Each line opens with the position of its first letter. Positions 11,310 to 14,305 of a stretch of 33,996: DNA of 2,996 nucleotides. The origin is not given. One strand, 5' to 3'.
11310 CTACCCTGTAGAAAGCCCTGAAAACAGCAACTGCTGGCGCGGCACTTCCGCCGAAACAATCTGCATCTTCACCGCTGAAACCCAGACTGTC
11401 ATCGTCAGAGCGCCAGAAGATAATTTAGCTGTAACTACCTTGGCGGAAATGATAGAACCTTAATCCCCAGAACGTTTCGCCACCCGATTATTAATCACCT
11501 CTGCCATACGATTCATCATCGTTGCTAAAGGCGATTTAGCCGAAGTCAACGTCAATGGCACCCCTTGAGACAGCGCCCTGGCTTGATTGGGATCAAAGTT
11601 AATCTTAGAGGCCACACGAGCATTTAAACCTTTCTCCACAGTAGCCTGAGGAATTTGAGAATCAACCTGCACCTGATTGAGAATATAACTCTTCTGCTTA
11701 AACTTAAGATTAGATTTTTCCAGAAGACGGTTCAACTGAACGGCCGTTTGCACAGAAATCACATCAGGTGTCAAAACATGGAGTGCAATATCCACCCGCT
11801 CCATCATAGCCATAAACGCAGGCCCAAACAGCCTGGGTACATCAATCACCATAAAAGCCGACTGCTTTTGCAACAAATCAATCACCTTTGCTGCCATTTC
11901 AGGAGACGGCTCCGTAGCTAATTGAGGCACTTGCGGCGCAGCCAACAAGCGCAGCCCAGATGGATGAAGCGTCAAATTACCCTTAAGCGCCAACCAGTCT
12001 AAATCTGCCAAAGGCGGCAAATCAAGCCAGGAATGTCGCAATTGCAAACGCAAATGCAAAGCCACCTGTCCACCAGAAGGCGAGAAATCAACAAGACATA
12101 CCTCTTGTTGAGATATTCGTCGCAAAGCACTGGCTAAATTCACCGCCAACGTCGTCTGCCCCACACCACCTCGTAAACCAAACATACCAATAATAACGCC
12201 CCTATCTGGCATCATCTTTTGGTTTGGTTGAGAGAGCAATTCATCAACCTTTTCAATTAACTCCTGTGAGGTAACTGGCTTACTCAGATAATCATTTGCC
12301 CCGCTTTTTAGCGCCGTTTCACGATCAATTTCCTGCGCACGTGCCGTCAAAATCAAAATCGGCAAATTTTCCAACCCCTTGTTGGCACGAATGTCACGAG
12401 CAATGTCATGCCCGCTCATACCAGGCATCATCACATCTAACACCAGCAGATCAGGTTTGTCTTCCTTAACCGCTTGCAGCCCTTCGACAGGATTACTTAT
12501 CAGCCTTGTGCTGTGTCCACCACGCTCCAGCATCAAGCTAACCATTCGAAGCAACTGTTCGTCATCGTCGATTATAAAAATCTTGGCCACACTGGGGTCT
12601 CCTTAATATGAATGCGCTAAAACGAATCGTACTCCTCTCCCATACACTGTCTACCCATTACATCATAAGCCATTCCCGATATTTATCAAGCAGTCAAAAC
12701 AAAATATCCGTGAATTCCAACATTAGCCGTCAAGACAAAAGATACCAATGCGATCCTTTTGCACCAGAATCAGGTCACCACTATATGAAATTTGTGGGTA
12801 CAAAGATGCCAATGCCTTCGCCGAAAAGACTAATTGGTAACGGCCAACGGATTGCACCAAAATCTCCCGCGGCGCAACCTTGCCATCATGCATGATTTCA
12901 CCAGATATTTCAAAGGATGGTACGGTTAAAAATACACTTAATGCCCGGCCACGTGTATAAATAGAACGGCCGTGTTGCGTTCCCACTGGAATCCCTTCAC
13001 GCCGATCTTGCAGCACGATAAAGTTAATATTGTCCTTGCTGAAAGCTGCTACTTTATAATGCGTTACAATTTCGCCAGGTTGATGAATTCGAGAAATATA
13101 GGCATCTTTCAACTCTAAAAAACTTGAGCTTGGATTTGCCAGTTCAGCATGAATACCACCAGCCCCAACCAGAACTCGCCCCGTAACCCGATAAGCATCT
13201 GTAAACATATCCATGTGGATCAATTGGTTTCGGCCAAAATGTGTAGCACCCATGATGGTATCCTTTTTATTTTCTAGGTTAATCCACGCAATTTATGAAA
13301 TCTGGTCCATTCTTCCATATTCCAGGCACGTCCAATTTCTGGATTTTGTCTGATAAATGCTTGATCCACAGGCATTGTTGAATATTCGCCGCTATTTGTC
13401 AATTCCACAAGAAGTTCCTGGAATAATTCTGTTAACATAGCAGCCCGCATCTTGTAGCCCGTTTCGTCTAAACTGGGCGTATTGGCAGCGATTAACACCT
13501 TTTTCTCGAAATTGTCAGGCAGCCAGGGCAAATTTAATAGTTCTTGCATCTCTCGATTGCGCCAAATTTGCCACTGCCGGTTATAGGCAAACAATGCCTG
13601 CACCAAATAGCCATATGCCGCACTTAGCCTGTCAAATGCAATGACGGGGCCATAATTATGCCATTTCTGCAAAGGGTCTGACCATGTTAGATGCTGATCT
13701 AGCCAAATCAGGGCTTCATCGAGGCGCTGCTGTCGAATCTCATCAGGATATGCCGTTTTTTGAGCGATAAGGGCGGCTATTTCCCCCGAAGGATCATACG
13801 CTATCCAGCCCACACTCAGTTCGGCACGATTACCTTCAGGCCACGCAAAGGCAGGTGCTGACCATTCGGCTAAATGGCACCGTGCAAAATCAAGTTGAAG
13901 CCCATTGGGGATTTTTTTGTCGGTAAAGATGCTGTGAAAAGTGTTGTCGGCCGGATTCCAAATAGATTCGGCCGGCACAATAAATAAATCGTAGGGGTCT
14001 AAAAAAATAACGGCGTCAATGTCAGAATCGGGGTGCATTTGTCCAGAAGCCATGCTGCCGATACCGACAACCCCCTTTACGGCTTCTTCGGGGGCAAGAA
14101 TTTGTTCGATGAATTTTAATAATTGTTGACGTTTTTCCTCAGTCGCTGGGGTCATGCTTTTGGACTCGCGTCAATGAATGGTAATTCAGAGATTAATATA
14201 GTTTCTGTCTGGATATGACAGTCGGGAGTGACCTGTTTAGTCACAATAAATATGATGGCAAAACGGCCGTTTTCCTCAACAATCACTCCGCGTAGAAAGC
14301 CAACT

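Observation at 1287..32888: Hyper-abundant palindrome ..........: a HIP1-like word I do not recognise as described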

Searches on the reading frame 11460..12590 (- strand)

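Call 7: search_protein_families(library=pfam, proteins=[window:11460-12590:-])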
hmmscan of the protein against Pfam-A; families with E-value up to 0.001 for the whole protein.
window:11460-12590:- (376 aa): 5 families
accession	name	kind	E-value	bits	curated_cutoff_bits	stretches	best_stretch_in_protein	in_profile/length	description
PF00072.30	Response_reg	-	3.7e-28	98.3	30.2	1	4-115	1-110/111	Response regulator receiver domain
PF06564.18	CBP_BcsQ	-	1.6e-11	44.6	21.3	1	133-353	3-220/234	Cellulose biosynthesis protein BcsQ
PF01656.29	CbiA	-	2.3e-07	31.2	25.4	1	138-345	5-124/125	CobQ/CobB/MinD/ParA nucleotide binding domain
PF10609.15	ParA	-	1.2e-06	28.5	27.1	0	137-179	9-50/246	NUBPL iron-transfer P-loop NTPase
PF13614.12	AAA_31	-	1.8e-06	28.4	27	1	133-294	3-168/177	AAA domain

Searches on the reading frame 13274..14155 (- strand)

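Call 7: search_protein_families(library=pfam, proteins=[window:13274-14155:-])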
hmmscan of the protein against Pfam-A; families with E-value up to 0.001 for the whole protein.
window:13274-14155:- (293 aa): 2 families
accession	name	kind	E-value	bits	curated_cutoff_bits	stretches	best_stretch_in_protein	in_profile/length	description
PF01909.29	NTP_transf_2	-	1.2e-05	26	21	1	14-55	6-43/93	Nucleotidyltransferase domain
PF18765.7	Polbeta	-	5.8e-05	23.6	26.9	1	16-55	3-42/93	Polymerase beta, Nucleotidyltransferase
